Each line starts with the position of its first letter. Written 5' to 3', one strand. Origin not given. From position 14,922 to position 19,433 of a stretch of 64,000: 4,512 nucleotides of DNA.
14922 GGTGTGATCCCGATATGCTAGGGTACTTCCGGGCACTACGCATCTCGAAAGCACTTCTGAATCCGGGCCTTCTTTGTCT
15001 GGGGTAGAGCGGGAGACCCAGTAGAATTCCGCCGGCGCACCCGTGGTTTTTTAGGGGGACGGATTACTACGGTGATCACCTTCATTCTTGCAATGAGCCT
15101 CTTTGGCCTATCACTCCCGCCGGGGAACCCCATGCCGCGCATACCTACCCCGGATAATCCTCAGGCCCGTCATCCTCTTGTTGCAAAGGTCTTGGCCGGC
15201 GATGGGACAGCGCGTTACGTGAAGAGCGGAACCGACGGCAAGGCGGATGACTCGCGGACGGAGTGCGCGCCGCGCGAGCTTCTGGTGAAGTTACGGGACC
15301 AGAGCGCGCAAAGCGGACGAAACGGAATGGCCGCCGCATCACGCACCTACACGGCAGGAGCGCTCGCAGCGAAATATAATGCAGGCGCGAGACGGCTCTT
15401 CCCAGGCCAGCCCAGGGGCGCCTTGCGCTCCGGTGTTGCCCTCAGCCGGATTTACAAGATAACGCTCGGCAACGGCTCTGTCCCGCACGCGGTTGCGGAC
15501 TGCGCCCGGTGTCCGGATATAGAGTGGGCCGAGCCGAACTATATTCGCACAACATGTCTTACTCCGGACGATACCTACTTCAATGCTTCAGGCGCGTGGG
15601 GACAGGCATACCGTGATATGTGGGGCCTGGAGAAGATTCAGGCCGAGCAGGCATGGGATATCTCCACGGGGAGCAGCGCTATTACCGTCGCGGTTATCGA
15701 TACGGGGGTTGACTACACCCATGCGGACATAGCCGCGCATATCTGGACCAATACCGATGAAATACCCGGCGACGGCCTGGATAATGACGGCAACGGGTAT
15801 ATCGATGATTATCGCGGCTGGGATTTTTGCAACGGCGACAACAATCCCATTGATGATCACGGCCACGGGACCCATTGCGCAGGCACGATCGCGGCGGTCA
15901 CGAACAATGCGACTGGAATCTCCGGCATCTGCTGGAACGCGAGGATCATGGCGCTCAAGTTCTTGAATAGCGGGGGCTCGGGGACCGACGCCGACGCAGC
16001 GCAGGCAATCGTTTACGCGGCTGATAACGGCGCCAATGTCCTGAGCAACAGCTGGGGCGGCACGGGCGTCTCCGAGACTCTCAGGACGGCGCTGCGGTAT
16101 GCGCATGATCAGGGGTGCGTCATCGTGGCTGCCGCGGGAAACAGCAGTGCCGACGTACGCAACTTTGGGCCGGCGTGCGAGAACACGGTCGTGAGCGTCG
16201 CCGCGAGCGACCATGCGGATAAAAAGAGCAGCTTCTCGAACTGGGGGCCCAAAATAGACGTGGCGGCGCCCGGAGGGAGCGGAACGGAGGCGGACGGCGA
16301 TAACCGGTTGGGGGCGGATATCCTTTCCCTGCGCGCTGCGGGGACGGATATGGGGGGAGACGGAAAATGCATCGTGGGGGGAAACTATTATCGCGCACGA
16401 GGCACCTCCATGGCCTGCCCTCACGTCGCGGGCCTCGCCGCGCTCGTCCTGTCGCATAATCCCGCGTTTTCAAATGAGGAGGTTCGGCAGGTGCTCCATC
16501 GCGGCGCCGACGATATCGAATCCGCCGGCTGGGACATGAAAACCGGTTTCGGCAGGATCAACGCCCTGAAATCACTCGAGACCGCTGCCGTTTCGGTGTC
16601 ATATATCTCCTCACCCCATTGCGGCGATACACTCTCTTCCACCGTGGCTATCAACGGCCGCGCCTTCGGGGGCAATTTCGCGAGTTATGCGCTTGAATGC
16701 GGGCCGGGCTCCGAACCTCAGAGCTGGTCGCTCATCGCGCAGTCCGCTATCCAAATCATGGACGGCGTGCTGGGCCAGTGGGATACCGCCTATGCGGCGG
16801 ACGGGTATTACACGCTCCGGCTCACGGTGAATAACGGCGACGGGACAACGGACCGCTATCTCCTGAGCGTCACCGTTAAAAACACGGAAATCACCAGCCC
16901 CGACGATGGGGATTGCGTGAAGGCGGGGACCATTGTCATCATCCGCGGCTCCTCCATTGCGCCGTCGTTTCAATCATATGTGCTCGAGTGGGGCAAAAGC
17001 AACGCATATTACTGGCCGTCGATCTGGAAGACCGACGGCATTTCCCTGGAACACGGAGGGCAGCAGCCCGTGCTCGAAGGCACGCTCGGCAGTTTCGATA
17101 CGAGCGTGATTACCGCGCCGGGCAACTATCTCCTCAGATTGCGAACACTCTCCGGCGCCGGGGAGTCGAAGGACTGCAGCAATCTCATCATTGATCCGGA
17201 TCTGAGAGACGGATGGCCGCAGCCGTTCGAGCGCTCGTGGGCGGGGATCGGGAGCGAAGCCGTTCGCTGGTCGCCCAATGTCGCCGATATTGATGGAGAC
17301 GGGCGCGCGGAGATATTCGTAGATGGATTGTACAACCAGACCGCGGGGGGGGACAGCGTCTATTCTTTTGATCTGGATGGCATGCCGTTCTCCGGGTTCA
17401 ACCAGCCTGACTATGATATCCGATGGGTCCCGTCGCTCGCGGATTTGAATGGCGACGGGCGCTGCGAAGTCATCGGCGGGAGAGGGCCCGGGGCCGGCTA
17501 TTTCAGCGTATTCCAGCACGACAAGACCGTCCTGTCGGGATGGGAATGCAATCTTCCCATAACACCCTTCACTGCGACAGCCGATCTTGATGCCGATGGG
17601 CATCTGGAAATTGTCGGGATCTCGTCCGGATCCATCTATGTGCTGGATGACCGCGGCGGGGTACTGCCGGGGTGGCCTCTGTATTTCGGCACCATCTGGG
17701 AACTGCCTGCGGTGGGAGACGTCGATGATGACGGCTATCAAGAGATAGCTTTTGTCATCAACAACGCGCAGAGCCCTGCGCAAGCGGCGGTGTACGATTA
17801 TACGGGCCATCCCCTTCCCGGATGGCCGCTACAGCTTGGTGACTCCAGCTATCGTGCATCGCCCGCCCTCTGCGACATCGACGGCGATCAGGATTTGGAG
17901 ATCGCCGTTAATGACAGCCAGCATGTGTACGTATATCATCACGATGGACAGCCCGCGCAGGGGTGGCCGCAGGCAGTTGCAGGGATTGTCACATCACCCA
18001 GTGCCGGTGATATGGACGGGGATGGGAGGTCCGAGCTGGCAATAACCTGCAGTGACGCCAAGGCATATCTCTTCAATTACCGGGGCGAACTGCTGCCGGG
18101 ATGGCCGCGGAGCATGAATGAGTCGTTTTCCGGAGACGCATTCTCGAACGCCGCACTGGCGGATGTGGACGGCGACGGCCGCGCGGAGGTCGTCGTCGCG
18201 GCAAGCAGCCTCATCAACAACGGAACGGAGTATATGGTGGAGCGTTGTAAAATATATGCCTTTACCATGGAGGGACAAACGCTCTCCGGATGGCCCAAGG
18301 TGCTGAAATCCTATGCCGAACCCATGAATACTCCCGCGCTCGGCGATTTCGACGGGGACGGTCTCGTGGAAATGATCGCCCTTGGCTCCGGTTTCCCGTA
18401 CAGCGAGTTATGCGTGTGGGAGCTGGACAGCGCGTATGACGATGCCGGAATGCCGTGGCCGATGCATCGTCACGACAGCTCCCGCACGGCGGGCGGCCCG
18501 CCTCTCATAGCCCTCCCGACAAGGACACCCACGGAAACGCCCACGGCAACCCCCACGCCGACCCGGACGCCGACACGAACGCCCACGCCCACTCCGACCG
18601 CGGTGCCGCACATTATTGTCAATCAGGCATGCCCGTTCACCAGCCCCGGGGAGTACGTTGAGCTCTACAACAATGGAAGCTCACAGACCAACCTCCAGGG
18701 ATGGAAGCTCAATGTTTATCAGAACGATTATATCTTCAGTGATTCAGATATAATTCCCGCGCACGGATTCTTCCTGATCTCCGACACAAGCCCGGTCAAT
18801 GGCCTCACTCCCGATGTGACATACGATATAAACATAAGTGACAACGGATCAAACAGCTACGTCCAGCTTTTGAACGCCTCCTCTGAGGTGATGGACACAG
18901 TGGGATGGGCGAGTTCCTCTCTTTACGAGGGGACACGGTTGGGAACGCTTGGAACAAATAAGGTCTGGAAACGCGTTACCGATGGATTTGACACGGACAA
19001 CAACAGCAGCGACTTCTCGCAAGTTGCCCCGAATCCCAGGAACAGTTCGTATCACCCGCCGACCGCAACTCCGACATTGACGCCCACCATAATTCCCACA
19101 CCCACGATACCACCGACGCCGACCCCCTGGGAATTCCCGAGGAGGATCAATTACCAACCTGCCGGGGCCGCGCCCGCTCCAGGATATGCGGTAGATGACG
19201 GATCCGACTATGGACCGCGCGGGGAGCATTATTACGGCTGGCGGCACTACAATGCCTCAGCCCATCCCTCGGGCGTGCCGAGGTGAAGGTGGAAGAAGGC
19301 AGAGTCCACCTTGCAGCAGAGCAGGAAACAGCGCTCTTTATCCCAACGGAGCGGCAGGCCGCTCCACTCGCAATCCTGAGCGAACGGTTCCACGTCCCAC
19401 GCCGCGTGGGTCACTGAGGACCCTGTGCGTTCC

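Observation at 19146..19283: Shared C-terminal NFQP...YGW(R) motif on four unrelated secreted enzymes: a candidate new protein-sorting, anchoring or modification tag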

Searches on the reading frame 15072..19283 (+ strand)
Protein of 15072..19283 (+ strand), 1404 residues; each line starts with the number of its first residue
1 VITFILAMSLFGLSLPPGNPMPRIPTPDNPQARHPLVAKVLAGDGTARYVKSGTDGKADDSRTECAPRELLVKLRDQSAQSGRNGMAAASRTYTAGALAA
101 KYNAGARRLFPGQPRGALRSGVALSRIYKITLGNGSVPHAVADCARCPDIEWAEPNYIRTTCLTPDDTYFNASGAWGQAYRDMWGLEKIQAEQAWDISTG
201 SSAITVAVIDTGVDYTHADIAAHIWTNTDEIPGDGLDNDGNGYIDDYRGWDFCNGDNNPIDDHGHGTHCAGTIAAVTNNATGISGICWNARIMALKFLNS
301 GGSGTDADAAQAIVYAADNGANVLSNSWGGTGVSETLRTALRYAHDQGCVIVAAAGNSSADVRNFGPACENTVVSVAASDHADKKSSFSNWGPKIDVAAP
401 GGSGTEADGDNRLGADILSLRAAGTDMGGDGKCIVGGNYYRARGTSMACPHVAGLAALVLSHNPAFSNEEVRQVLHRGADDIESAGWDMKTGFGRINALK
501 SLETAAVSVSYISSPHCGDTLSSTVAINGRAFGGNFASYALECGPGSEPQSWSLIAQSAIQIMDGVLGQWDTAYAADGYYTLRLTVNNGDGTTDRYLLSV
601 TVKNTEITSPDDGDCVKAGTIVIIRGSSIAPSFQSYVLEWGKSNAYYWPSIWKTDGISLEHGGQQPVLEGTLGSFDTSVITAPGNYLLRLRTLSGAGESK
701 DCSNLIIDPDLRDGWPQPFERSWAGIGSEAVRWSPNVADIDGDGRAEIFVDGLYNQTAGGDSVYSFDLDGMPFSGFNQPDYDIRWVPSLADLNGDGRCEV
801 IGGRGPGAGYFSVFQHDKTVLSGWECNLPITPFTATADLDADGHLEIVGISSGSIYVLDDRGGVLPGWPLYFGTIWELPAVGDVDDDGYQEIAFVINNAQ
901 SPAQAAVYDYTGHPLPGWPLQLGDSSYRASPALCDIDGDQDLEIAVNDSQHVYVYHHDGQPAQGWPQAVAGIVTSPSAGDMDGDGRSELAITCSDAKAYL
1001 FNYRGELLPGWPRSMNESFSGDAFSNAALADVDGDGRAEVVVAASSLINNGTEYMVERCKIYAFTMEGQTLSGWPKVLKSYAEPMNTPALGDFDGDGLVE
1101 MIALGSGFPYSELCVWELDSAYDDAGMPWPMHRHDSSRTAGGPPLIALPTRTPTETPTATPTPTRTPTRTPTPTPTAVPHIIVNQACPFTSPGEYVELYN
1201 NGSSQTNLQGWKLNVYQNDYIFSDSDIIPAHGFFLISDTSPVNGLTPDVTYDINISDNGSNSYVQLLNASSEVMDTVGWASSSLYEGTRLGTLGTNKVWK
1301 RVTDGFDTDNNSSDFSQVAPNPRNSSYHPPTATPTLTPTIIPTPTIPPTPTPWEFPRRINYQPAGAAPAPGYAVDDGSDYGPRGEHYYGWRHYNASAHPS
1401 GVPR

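Call 11: search_protein_families(library=pfam, proteins=[window:15072-19283:+], max_evalue=0.01)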
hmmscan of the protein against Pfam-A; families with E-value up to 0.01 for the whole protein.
window:15072-19283:+ (1404 aa): 4 families
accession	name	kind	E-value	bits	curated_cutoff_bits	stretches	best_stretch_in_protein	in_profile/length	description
PF00082.27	Peptidase_S8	-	3.7e-57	194.3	21.8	1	202-494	2-288/288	Subtilase family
PF13517.12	FG-GAP_3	-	1.9e-28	99.2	26.9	4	980-1042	1-61/61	FG-GAP-like repeat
PF01839.29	FG-GAP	-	1.1e-14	54.3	22.1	1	1026-1045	4-23/37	FG-GAP repeat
PF00932.25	LTD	-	1.3e-12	48.5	34.3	1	1176-1280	3-108/109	Lamin Tail Domain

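Call 14: search_protein_families(library=ncbifam, proteins=[window:15072-19283:+], max_evalue=10)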
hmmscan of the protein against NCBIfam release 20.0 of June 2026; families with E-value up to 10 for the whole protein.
window:15072-19283:+ (1404 aa): 10 families
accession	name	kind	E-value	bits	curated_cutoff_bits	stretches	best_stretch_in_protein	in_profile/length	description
TIGR03921.1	T7SS_mycosin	equivalog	6.8e-50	170.1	278.75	1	190-507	2-290/353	type VII secretion-associated serine protease mycosin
NF033595.1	denti_PrtP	equivalog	3e-30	105.4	300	2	327-503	345-503/606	dentilisin complex serine proteinase subunit PrtP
NF051851.1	AtpSerPepEprS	equivalog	3.5e-14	51.8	1700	1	176-483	40-341/988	autotransporter serine peptidase EprS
NF052323.1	T9SSA_dep_M6i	equivalog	2.4e-11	42.3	600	5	877-974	787-886/1043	T9SS-dependent M6-like inactivated metalloprotease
NF049966.1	QH_SP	equivalog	3.9e-11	42.7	165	2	283-377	50-141/219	subtilisin-like serine protease QhpE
TIGR03895.1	protease_PatA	subfamily_domain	7.2e-11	41.5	421.05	1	265-479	1-200/606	PatA/PatG family cyanobactin maturation protease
NF052506.1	PA5033_fam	subfamily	1.5e-06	27.2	100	1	835-1048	32-230/284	PA5033 family protein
NF040553.1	SGO_0316_fam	subfamily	2e-06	25.8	1400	2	434-473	682-725/1486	SGO_0316/SGO_0317 family LPXTG-anchored serine peptidase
NF040809.1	germ_prot_CspBA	exception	0.00015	19.5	1250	2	198-358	648-824/1099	bifunctional germination protease/germinant receptor pseudoprotease CspBA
NF052345.1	S_layer_anammox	exception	0.061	10.6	1400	2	1151-1179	1282-1310/1596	Kustd1514 family S-layer glycoprotein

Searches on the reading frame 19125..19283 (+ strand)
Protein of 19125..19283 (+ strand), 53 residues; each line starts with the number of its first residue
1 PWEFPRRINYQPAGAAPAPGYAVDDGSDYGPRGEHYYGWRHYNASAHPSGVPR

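Call 13: search_protein_families(library=pfam, proteins=[window:19125-19283:+], max_evalue=10)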
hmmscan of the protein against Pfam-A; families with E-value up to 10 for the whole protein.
seq(53 aa): 0 families

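Call 14: search_protein_families(library=ncbifam, proteins=[window:19125-19283:+], max_evalue=10)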
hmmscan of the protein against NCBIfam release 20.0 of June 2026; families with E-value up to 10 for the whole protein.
seq(53 aa): 0 families

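Call 16: find_homologous_proteins(query=A1, max_evalue=10)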
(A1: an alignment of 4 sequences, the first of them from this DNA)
Query A1 (4 sequences) (50 aa, profile of the alignment): 3 proteins with E <= 10 among 7 candidates.
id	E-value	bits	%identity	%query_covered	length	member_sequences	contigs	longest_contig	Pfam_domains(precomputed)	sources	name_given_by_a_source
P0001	1.1e-2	33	43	42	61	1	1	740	-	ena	-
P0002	1.2e-1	30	64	44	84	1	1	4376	-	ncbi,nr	ncbi:MAG: hypothetical protein H0X35_05695, partial [Pseudonocardiales bacterium]|nr:hypothetical pr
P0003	1.2e+0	27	59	44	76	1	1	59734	-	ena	-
